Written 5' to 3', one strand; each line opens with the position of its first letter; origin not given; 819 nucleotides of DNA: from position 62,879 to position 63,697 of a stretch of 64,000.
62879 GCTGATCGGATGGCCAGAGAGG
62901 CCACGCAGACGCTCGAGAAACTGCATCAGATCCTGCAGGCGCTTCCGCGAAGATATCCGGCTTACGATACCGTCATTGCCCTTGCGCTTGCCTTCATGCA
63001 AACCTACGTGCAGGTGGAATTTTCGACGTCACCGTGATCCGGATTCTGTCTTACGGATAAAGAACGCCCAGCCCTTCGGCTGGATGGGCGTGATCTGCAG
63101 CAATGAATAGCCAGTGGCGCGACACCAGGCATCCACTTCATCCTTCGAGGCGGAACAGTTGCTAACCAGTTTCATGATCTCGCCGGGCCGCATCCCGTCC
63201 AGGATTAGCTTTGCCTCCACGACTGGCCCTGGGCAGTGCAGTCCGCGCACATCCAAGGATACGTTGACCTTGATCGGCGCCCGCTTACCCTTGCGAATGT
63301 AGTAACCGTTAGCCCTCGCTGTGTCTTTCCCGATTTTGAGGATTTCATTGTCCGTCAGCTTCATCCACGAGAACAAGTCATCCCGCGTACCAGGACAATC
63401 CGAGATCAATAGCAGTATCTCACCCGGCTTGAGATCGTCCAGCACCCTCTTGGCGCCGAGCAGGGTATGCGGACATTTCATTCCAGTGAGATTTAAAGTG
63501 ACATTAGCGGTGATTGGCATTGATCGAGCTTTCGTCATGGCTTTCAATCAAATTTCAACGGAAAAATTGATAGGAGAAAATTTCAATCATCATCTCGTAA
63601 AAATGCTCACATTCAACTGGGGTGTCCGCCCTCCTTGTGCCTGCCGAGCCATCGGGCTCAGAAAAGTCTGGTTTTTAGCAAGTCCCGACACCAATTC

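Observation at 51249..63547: Self-contained Mo/sulfur module: Ttr-type BCA oxidoreductase, TorD chaperone, tandem TusA, private TatA and a Moco biosynthesis set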

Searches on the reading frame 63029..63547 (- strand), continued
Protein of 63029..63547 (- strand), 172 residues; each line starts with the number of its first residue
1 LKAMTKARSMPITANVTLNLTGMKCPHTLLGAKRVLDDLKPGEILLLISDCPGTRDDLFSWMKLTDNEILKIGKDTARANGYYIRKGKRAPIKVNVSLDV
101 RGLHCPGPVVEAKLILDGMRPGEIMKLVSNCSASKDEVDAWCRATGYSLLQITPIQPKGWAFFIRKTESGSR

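Call 54: find_encoding_contigs(protein=P0211, flank=8000, max_places=2)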
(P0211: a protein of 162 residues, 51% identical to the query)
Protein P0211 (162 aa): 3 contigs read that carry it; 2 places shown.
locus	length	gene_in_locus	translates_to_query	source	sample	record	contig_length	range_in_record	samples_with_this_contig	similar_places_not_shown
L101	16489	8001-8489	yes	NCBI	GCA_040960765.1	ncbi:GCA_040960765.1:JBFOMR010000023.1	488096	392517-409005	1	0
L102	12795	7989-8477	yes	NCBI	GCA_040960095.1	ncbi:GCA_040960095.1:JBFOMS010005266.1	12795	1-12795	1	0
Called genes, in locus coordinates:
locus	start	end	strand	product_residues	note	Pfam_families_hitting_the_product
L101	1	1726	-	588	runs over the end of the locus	PF13237:Fer4_10 (faint), PF14691:Fer4_20, PF01266:DAO, PF07992:Pyr_redox_2, PF13450:NAD_binding_8, PF12838:Fer4_7 (weak), PF14697:Fer4_21 (weak), PF00037:Fer4 (weak), +1 more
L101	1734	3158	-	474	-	PF13187:Fer4_9 (faint), PF12797:Fer4_2 (faint), PF13237:Fer4_10 (faint), PF13183:Fer4_8, PF13534:Fer4_17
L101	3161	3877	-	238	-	PF02665:Nitrate_red_gam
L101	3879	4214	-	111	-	PF04358:DsrC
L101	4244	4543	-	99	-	PF04077:DsrH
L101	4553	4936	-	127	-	PF02635:DsrE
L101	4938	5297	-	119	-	PF02635:DsrE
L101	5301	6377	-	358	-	PF03460:NIR_SIR_ferr, PF01077:NIR_SIR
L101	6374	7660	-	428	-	PF03460:NIR_SIR_ferr, PF01077:NIR_SIR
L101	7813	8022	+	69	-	PF22295:DUF6967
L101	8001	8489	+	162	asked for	PF01206:TusA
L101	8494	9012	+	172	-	-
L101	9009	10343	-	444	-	PF13187:Fer4_9 (faint), PF13237:Fer4_10 (faint), PF00037:Fer4 (faint), PF12797:Fer4_2 (faint), PF12838:Fer4_7, PF13183:Fer4_8, PF13534:Fer4_17 (weak), PF02754:CCG, +1 more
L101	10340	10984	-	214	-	-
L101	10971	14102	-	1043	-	PF00873:ACR_tran, PF03176:MMPL, PF02355:SecD_SecF_C (faint)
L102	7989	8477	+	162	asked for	PF01206:TusA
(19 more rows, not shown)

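Call 73: search_protein_families(library=ncbifam, proteins=[L087:630-3275:+, L087:15578-16489:+, L087:14329-15558:+, L087:6847-7938:+, L087:8486-8812:+, L083:8558-9115:-], max_evalue=0.00001)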
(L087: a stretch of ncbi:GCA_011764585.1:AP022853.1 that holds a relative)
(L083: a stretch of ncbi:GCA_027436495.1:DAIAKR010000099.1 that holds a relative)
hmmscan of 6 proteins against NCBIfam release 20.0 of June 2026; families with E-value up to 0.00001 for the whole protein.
L087:630-3275:+ (881 aa): 25 families
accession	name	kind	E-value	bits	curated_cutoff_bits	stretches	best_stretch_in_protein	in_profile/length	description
NF012032.0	PRK15488.1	equivalog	5.8e-107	358.5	694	3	7-374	2-362/759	thiosulfate reductase PhsA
TIGR02166.1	dmsA_ynfE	subfamily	3.9e-81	273.3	777.7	2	8-552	1-578/794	DMSO/selenate family reductase complex A subunit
TIGR01591.1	Fdh-alpha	equivalog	4.7e-58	196.8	666.25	2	57-374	2-318/672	formate dehydrogenase subunit alpha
NF041714.1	arsenate_red_ArrA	equivalog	4e-56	190.6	1600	3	7-290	2-293/848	arsenate respiratory reductase molybdopterin-containing subunit ArrA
NF041884.1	selenate_YnfF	exception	6.9e-56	189.6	1650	1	8-381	1-405/798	selenate/tellurate reductase subunit YnfF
NF041885.1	selenate_YnfE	exception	9.2e-53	179.2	1675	1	8-532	3-570/805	selenate/tellurate reductase subunit YnfE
TIGR03479.1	DMSO_red_II_alp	subfamily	2e-52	178.4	984.75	2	82-294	94-308/913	molybdopterin-dependent oxidoreductase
NF011566.1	PRK14990.1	exception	3.7e-50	170.8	1600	1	7-487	13-537/814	dimethylsulfoxide reductase subunit A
NF041783.2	mnquin_red_QrcB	equivalog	4.7e-45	154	440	2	8-492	3-467/695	menaquinone reductase molybdopterin-binding-like subunit QrcB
NF011567.1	PRK14991.1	equivalog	1.4e-38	132.3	1750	3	79-138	128-186/1022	tetrathionate reductase subunit TtrA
TIGR01553.1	formate-DH-alph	equivalog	3.2e-37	127.8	814.2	1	7-295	1-306/1009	formate dehydrogenase-N subunit alpha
NF047855.1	AssmNtatRedNasC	equivalog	1.9e-36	125.6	1100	1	50-374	17-344/708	assimilatory nitrate reductase catalytic subunit NasC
NF010055.0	PRK13532.1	equivalog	1.6e-25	89.6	904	1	7-299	2-297/830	nitrate reductase catalytic subunit NapA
TIGR00509.1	bisC_fam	subfamily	2.4e-25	88.9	1017.55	2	118-372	65-342/772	molybdopterin guanine dinucleotide-containing S/N-oxide reductase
TIGR01706.1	NAPA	equivalog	9.9e-23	80.4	930.55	1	7-297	1-295/830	periplasmic nitrate reductase subunit alpha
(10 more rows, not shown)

L087:15578-16489:+ (304 aa): 19 families
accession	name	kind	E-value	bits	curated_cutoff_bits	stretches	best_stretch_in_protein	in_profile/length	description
NF041714.1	arsenate_red_ArrA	equivalog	1.4e-62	212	1600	1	10-304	3-293/848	arsenate respiratory reductase molybdopterin-containing subunit ArrA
NF012032.0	PRK15488.1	equivalog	1.9e-38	132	694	1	10-303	3-277/759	thiosulfate reductase PhsA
NF041783.2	mnquin_red_QrcB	equivalog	6.8e-32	110.4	440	1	52-296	48-281/695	menaquinone reductase molybdopterin-binding-like subunit QrcB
TIGR01591.1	Fdh-alpha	equivalog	7.3e-28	97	666.25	1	60-303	2-234/672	formate dehydrogenase subunit alpha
TIGR02166.1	dmsA_ynfE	subfamily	2.9e-27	95.1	777.7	1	10-303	1-295/794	DMSO/selenate family reductase complex A subunit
NF041884.1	selenate_YnfF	exception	2.6e-22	78.5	1650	1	10-303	1-295/798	selenate/tellurate reductase subunit YnfF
NF010055.0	PRK13532.1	equivalog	2.1e-21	75.9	904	1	9-303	2-287/830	nitrate reductase catalytic subunit NapA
TIGR01706.1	NAPA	equivalog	1.9e-19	69.5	930.55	1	10-303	2-287/830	periplasmic nitrate reductase subunit alpha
NF011566.1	PRK14990.1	exception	4.7e-19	67.9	1600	1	6-303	10-315/814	dimethylsulfoxide reductase subunit A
NF041885.1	selenate_YnfE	exception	6.6e-18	63.9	1675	1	9-303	2-302/805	selenate/tellurate reductase subunit YnfE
TIGR01553.1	formate-DH-alph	equivalog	9e-17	60.1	814.2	1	10-154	2-143/1009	formate dehydrogenase-N subunit alpha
TIGR03479.1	DMSO_red_II_alp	subfamily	2.2e-16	59.2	984.75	1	58-303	60-303/913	molybdopterin-dependent oxidoreductase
NF041513.1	formate_DH_Act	exception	9.1e-16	56.8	1400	1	53-154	39-134/1067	formate dehydrogenase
NF047855.1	AssmNtatRedNasC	equivalog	1.5e-13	49.9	1100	1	57-165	21-122/708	assimilatory nitrate reductase catalytic subunit NasC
TIGR00509.1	bisC_fam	subfamily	2e-09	36.3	1017.55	0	118-179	59-116/772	molybdopterin guanine dinucleotide-containing S/N-oxide reductase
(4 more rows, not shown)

L087:14329-15558:+ (409 aa): 43 families (the best 25 are shown)
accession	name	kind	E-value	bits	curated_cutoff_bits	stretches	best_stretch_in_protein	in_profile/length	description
NF038196.1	ferrodoxin_EFR1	subfamily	8.8e-15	55.4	75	2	281-338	179-231/242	EFR1 family ferrodoxin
NF040864.1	HgcB_ferredoxin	equivalog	2.1e-11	43.5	99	1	285-347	13-73/93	mercury methylation ferredoxin HgcB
NF005503.0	PRK07118.1-2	equivalog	6.3e-11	42.1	252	1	287-366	139-217/292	RnfABCDGE type electron transport complex subunit B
TIGR02179.1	PorD_KorD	subfamily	7.2e-11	42.1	60.05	1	282-339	21-75/78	2-oxoacid:acceptor oxidoreductase, delta subunit, pyruvate/2-ketoisovalerate family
NF040684.1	PorD_Arch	equivalog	7.4e-11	42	120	1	279-339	25-82/85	pyruvate synthase subunit PorD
NF040770.1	hetero_SS_HdrA2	exception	1.2e-10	40.1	1100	1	285-344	576-631/777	CoB-CoM heterodisulfide reductase HdrA2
NF042909.1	FMH_DH_FwdF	exception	1.9e-10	40.4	375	0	313-367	9-61/336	tungsten-dependent formylmethanofuran dehydrogenase subunit FwdF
NF045874.1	Vhu_polyferre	exception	1.9e-10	40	600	1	284-368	263-336/381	F420-non-reducing hydrogenase associated-polyferredoxin VhuB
TIGR00402.1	napF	equivalog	5.7e-10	39.3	102.2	0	29-81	99-147/149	ferredoxin-type protein NapF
NF009053.0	PRK12387.1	subfamily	1.1e-09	38.3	204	1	285-373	37-127/180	formate hydrogenlyase complex iron-sulfur subunit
NF058577.1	FdxA_fam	equivalog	1.6e-09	37.8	65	1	284-335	5-52/52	4Fe-4S ferredoxin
TIGR02700.1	flavo_MJ0208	hypoth_equivalog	2e-09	37.1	251.35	1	40-83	151-195/234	dihydromethanopterin reductase (acceptor)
NF007202.0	PRK09623.1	equivalog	2.4e-09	37.4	166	0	277-338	43-100/105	3-methyl-2-oxobutanoate dehydrogenase subunit delta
NF043039.1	HgcAB_like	equivalog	4.6e-09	36.3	285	1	285-337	299-350/350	HgcAB-like fusion protein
NF048010.1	SfplDhtActHpsHDes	equivalog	7.1e-09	34.9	430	0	38-86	59-109/298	(2S)-3-sulfopropanediol dehydratase activating enzyme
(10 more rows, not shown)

L087:6847-7938:+ (363 aa): 45 families (the best 25 are shown)
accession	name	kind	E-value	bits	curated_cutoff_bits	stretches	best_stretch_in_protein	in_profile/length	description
TIGR02700.1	flavo_MJ0208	hypoth_equivalog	3.4e-15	55.9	251.35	2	16-84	147-213/234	dihydromethanopterin reductase (acceptor)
TIGR04041.1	activase_YjjW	hypoth_equivalog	1.1e-13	51.2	250.2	2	20-62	44-86/276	YjjW family glycine radical enzyme activase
TIGR00402.1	napF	equivalog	1.6e-13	50.8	102.2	1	257-336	36-114/149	ferredoxin-type protein NapF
NF040864.1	HgcB_ferredoxin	equivalog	5.9e-13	48.5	99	1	19-63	16-61/93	mercury methylation ferredoxin HgcB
TIGR02179.1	PorD_KorD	subfamily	1.6e-12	47.4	60.05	1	257-306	26-72/78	2-oxoacid:acceptor oxidoreductase, delta subunit, pyruvate/2-ketoisovalerate family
NF045874.1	Vhu_polyferre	exception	9.4e-12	44.3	600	1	21-69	132-181/381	F420-non-reducing hydrogenase associated-polyferredoxin VhuB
NF038196.1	ferrodoxin_EFR1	subfamily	4.2e-11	43.4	75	0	21-64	188-230/242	EFR1 family ferrodoxin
NF058577.1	FdxA_fam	equivalog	7.1e-11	42.1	65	0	21-62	11-52/52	4Fe-4S ferredoxin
NF007204.0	PRK09625.1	equivalog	7.5e-11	42.2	125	1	257-314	60-117/133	pyruvate flavodoxin oxidoreductase subunit delta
NF005503.0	PRK07118.1-2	equivalog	1.6e-10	40.8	252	0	257-308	139-186/292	RnfABCDGE type electron transport complex subunit B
NF009053.0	PRK12387.1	subfamily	2.3e-10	40.5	204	1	258-341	40-126/180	formate hydrogenlyase complex iron-sulfur subunit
NF041836.1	rnfB_Methano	equivalog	3.5e-10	39.8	445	0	255-313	140-195/265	Rnf electron transport complex subunit RnfB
NF004541.0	PRK05888.2-2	equivalog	4.6e-10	39.6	217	1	257-308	62-113/168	NADH-quinone oxidoreductase subunit NuoI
TIGR01971.1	NuoI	subfamily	1.3e-09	37.7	113.05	1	257-316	43-108/121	NADH-quinone oxidoreductase, chain I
NF043069.1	T4HPD_activ_SAM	equivalog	3e-09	36.7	425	0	16-63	50-97/299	trans-4-hydroxy-L-proline dehydratase activase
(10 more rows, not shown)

L087:8486-8812:+ (108 aa): 0 families

L083:8558-9115:- (185 aa): 7 families
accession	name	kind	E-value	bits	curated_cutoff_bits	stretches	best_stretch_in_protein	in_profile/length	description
NF008365.0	PRK11161.1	subfamily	2.2e-45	154.9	228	1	1-178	65-244/250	fumarate/nitrate reduction transcriptional regulator Fnr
NF050806.1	TransRegFixKCaul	equivalog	5.7e-17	61.7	300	1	4-169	44-206/215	transcriptional regulator FixK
NF008732.0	PRK11753.1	equivalog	6.9e-10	38.7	266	1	2-164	42-207/214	cAMP-activated global transcriptional regulator CRP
NF045989.1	TransRegFnrLRhodb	equivalog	7.6e-10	38.4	300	1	11-177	66-235/245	transcriptional regulator FnrL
TIGR03697.1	NtcA_cyano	equivalog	1.2e-07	31.7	244.95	1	3-175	13-190/193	global nitrogen regulator NtcA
NF052518.1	TransRegLdrP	equivalog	1.9e-06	28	300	1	2-179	18-190/195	transcriptional regulator LdrP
NF053664.1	TransRegPtrACyano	equivalog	2.8e-06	26.8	300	1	3-162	29-184/196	Crp/Fnr family transcriptional regulator PtrA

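Call 83: search_protein_families(library=ncbifam, proteins=[L087:13292-14131:-], max_evalue=1e-8)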
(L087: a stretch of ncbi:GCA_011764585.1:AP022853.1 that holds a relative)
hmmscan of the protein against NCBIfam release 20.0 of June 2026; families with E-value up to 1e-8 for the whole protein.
L087:13292-14131:- (279 aa): 3 families
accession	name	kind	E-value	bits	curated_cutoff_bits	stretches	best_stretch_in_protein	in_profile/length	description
TIGR01098.1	3A0109s03R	subfamily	1.2e-29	103.6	112.05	1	16-239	22-252/253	phosphate/phosphite/phosphonate ABC transporter substrate-binding protein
TIGR03431.1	PhnD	equivalog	4.8e-28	98.4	261.1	1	1-272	1-282/288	phosphonate ABC transporter substrate-binding protein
TIGR04553.1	ABC_peri_selen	hypoth_equivalog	9.1e-24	84.2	250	1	44-277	22-263/266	putative selenate ABC transporter substrate-binding protein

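Call 93: search_protein_families(library=pfam, proteins=[L087:5319-5717:+, L087:5717-6415:+, L087:6412-6843:+, L087:10144-10545:+], max_evalue=0.05)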
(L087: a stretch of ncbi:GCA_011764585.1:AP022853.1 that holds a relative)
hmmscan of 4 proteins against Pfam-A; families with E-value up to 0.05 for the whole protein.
L087:5319-5717:+ (132 aa): 1 family
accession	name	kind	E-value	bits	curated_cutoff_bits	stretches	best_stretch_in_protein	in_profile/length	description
PF03745.19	DUF309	-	7.7e-07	29.1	27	1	13-72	7-58/59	Domain of unknown function (DUF309)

L087:5717-6415:+ (232 aa): 1 family
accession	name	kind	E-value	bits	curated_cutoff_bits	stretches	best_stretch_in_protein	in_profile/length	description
PF00977.27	His_biosynth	-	0.00024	21.1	23.6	1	49-149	85-160/228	Histidine biosynthesis protein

L087:6412-6843:+ (143 aa): 1 family
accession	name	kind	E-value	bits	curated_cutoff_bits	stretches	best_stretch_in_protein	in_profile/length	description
PF00581.25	Rhodanese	-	0.00015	22.6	22.2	1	51-109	43-101/102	Rhodanese-like domain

L087:10144-10545:+ (133 aa): 0 families

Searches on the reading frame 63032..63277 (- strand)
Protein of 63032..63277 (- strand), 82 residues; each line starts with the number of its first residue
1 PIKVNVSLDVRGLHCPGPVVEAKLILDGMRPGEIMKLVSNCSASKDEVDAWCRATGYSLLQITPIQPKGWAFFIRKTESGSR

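Call 85: search_protein_families(library=ncbifam, proteins=[window:63032-63277:-], max_evalue=0.01)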
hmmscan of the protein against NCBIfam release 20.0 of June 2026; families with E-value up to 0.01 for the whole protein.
seq(82 aa): 4 families
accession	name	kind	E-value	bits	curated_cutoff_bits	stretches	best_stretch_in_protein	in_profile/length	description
NF008242.0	PRK11018.1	equivalog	7.8e-11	41.5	79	1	2-67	5-70/78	sulfurtransferase-like selenium metabolism protein YedF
NF001423.0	PRK00299.1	equivalog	7.2e-08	32.2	78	1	4-77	8-80/82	sulfurtransferase TusA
TIGR03527.1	selenium_YedF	equivalog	2e-06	27.8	110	1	8-59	1-52/194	sulfurtransferase-like selenium metabolism protein YedF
NF041048.1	TusA_like_YeeD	exception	6.4e-05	22.6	147.5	1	8-74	4-70/72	thiosulfate utilization sulfurtransferase TsuB/YeeD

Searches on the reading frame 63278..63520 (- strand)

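Call 85: search_protein_families(library=ncbifam, proteins=[window:63278-63520:-], max_evalue=0.01)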
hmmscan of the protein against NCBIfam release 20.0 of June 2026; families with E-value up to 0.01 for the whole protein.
seq(81 aa): 2 families
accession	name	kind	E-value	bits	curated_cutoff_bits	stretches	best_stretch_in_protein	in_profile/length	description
NF001423.0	PRK00299.1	equivalog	6.1e-10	38.8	78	1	4-79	7-81/82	sulfurtransferase TusA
NF008242.0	PRK11018.1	equivalog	3.1e-08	33.1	79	1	3-69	5-71/78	sulfurtransferase-like selenium metabolism protein YedF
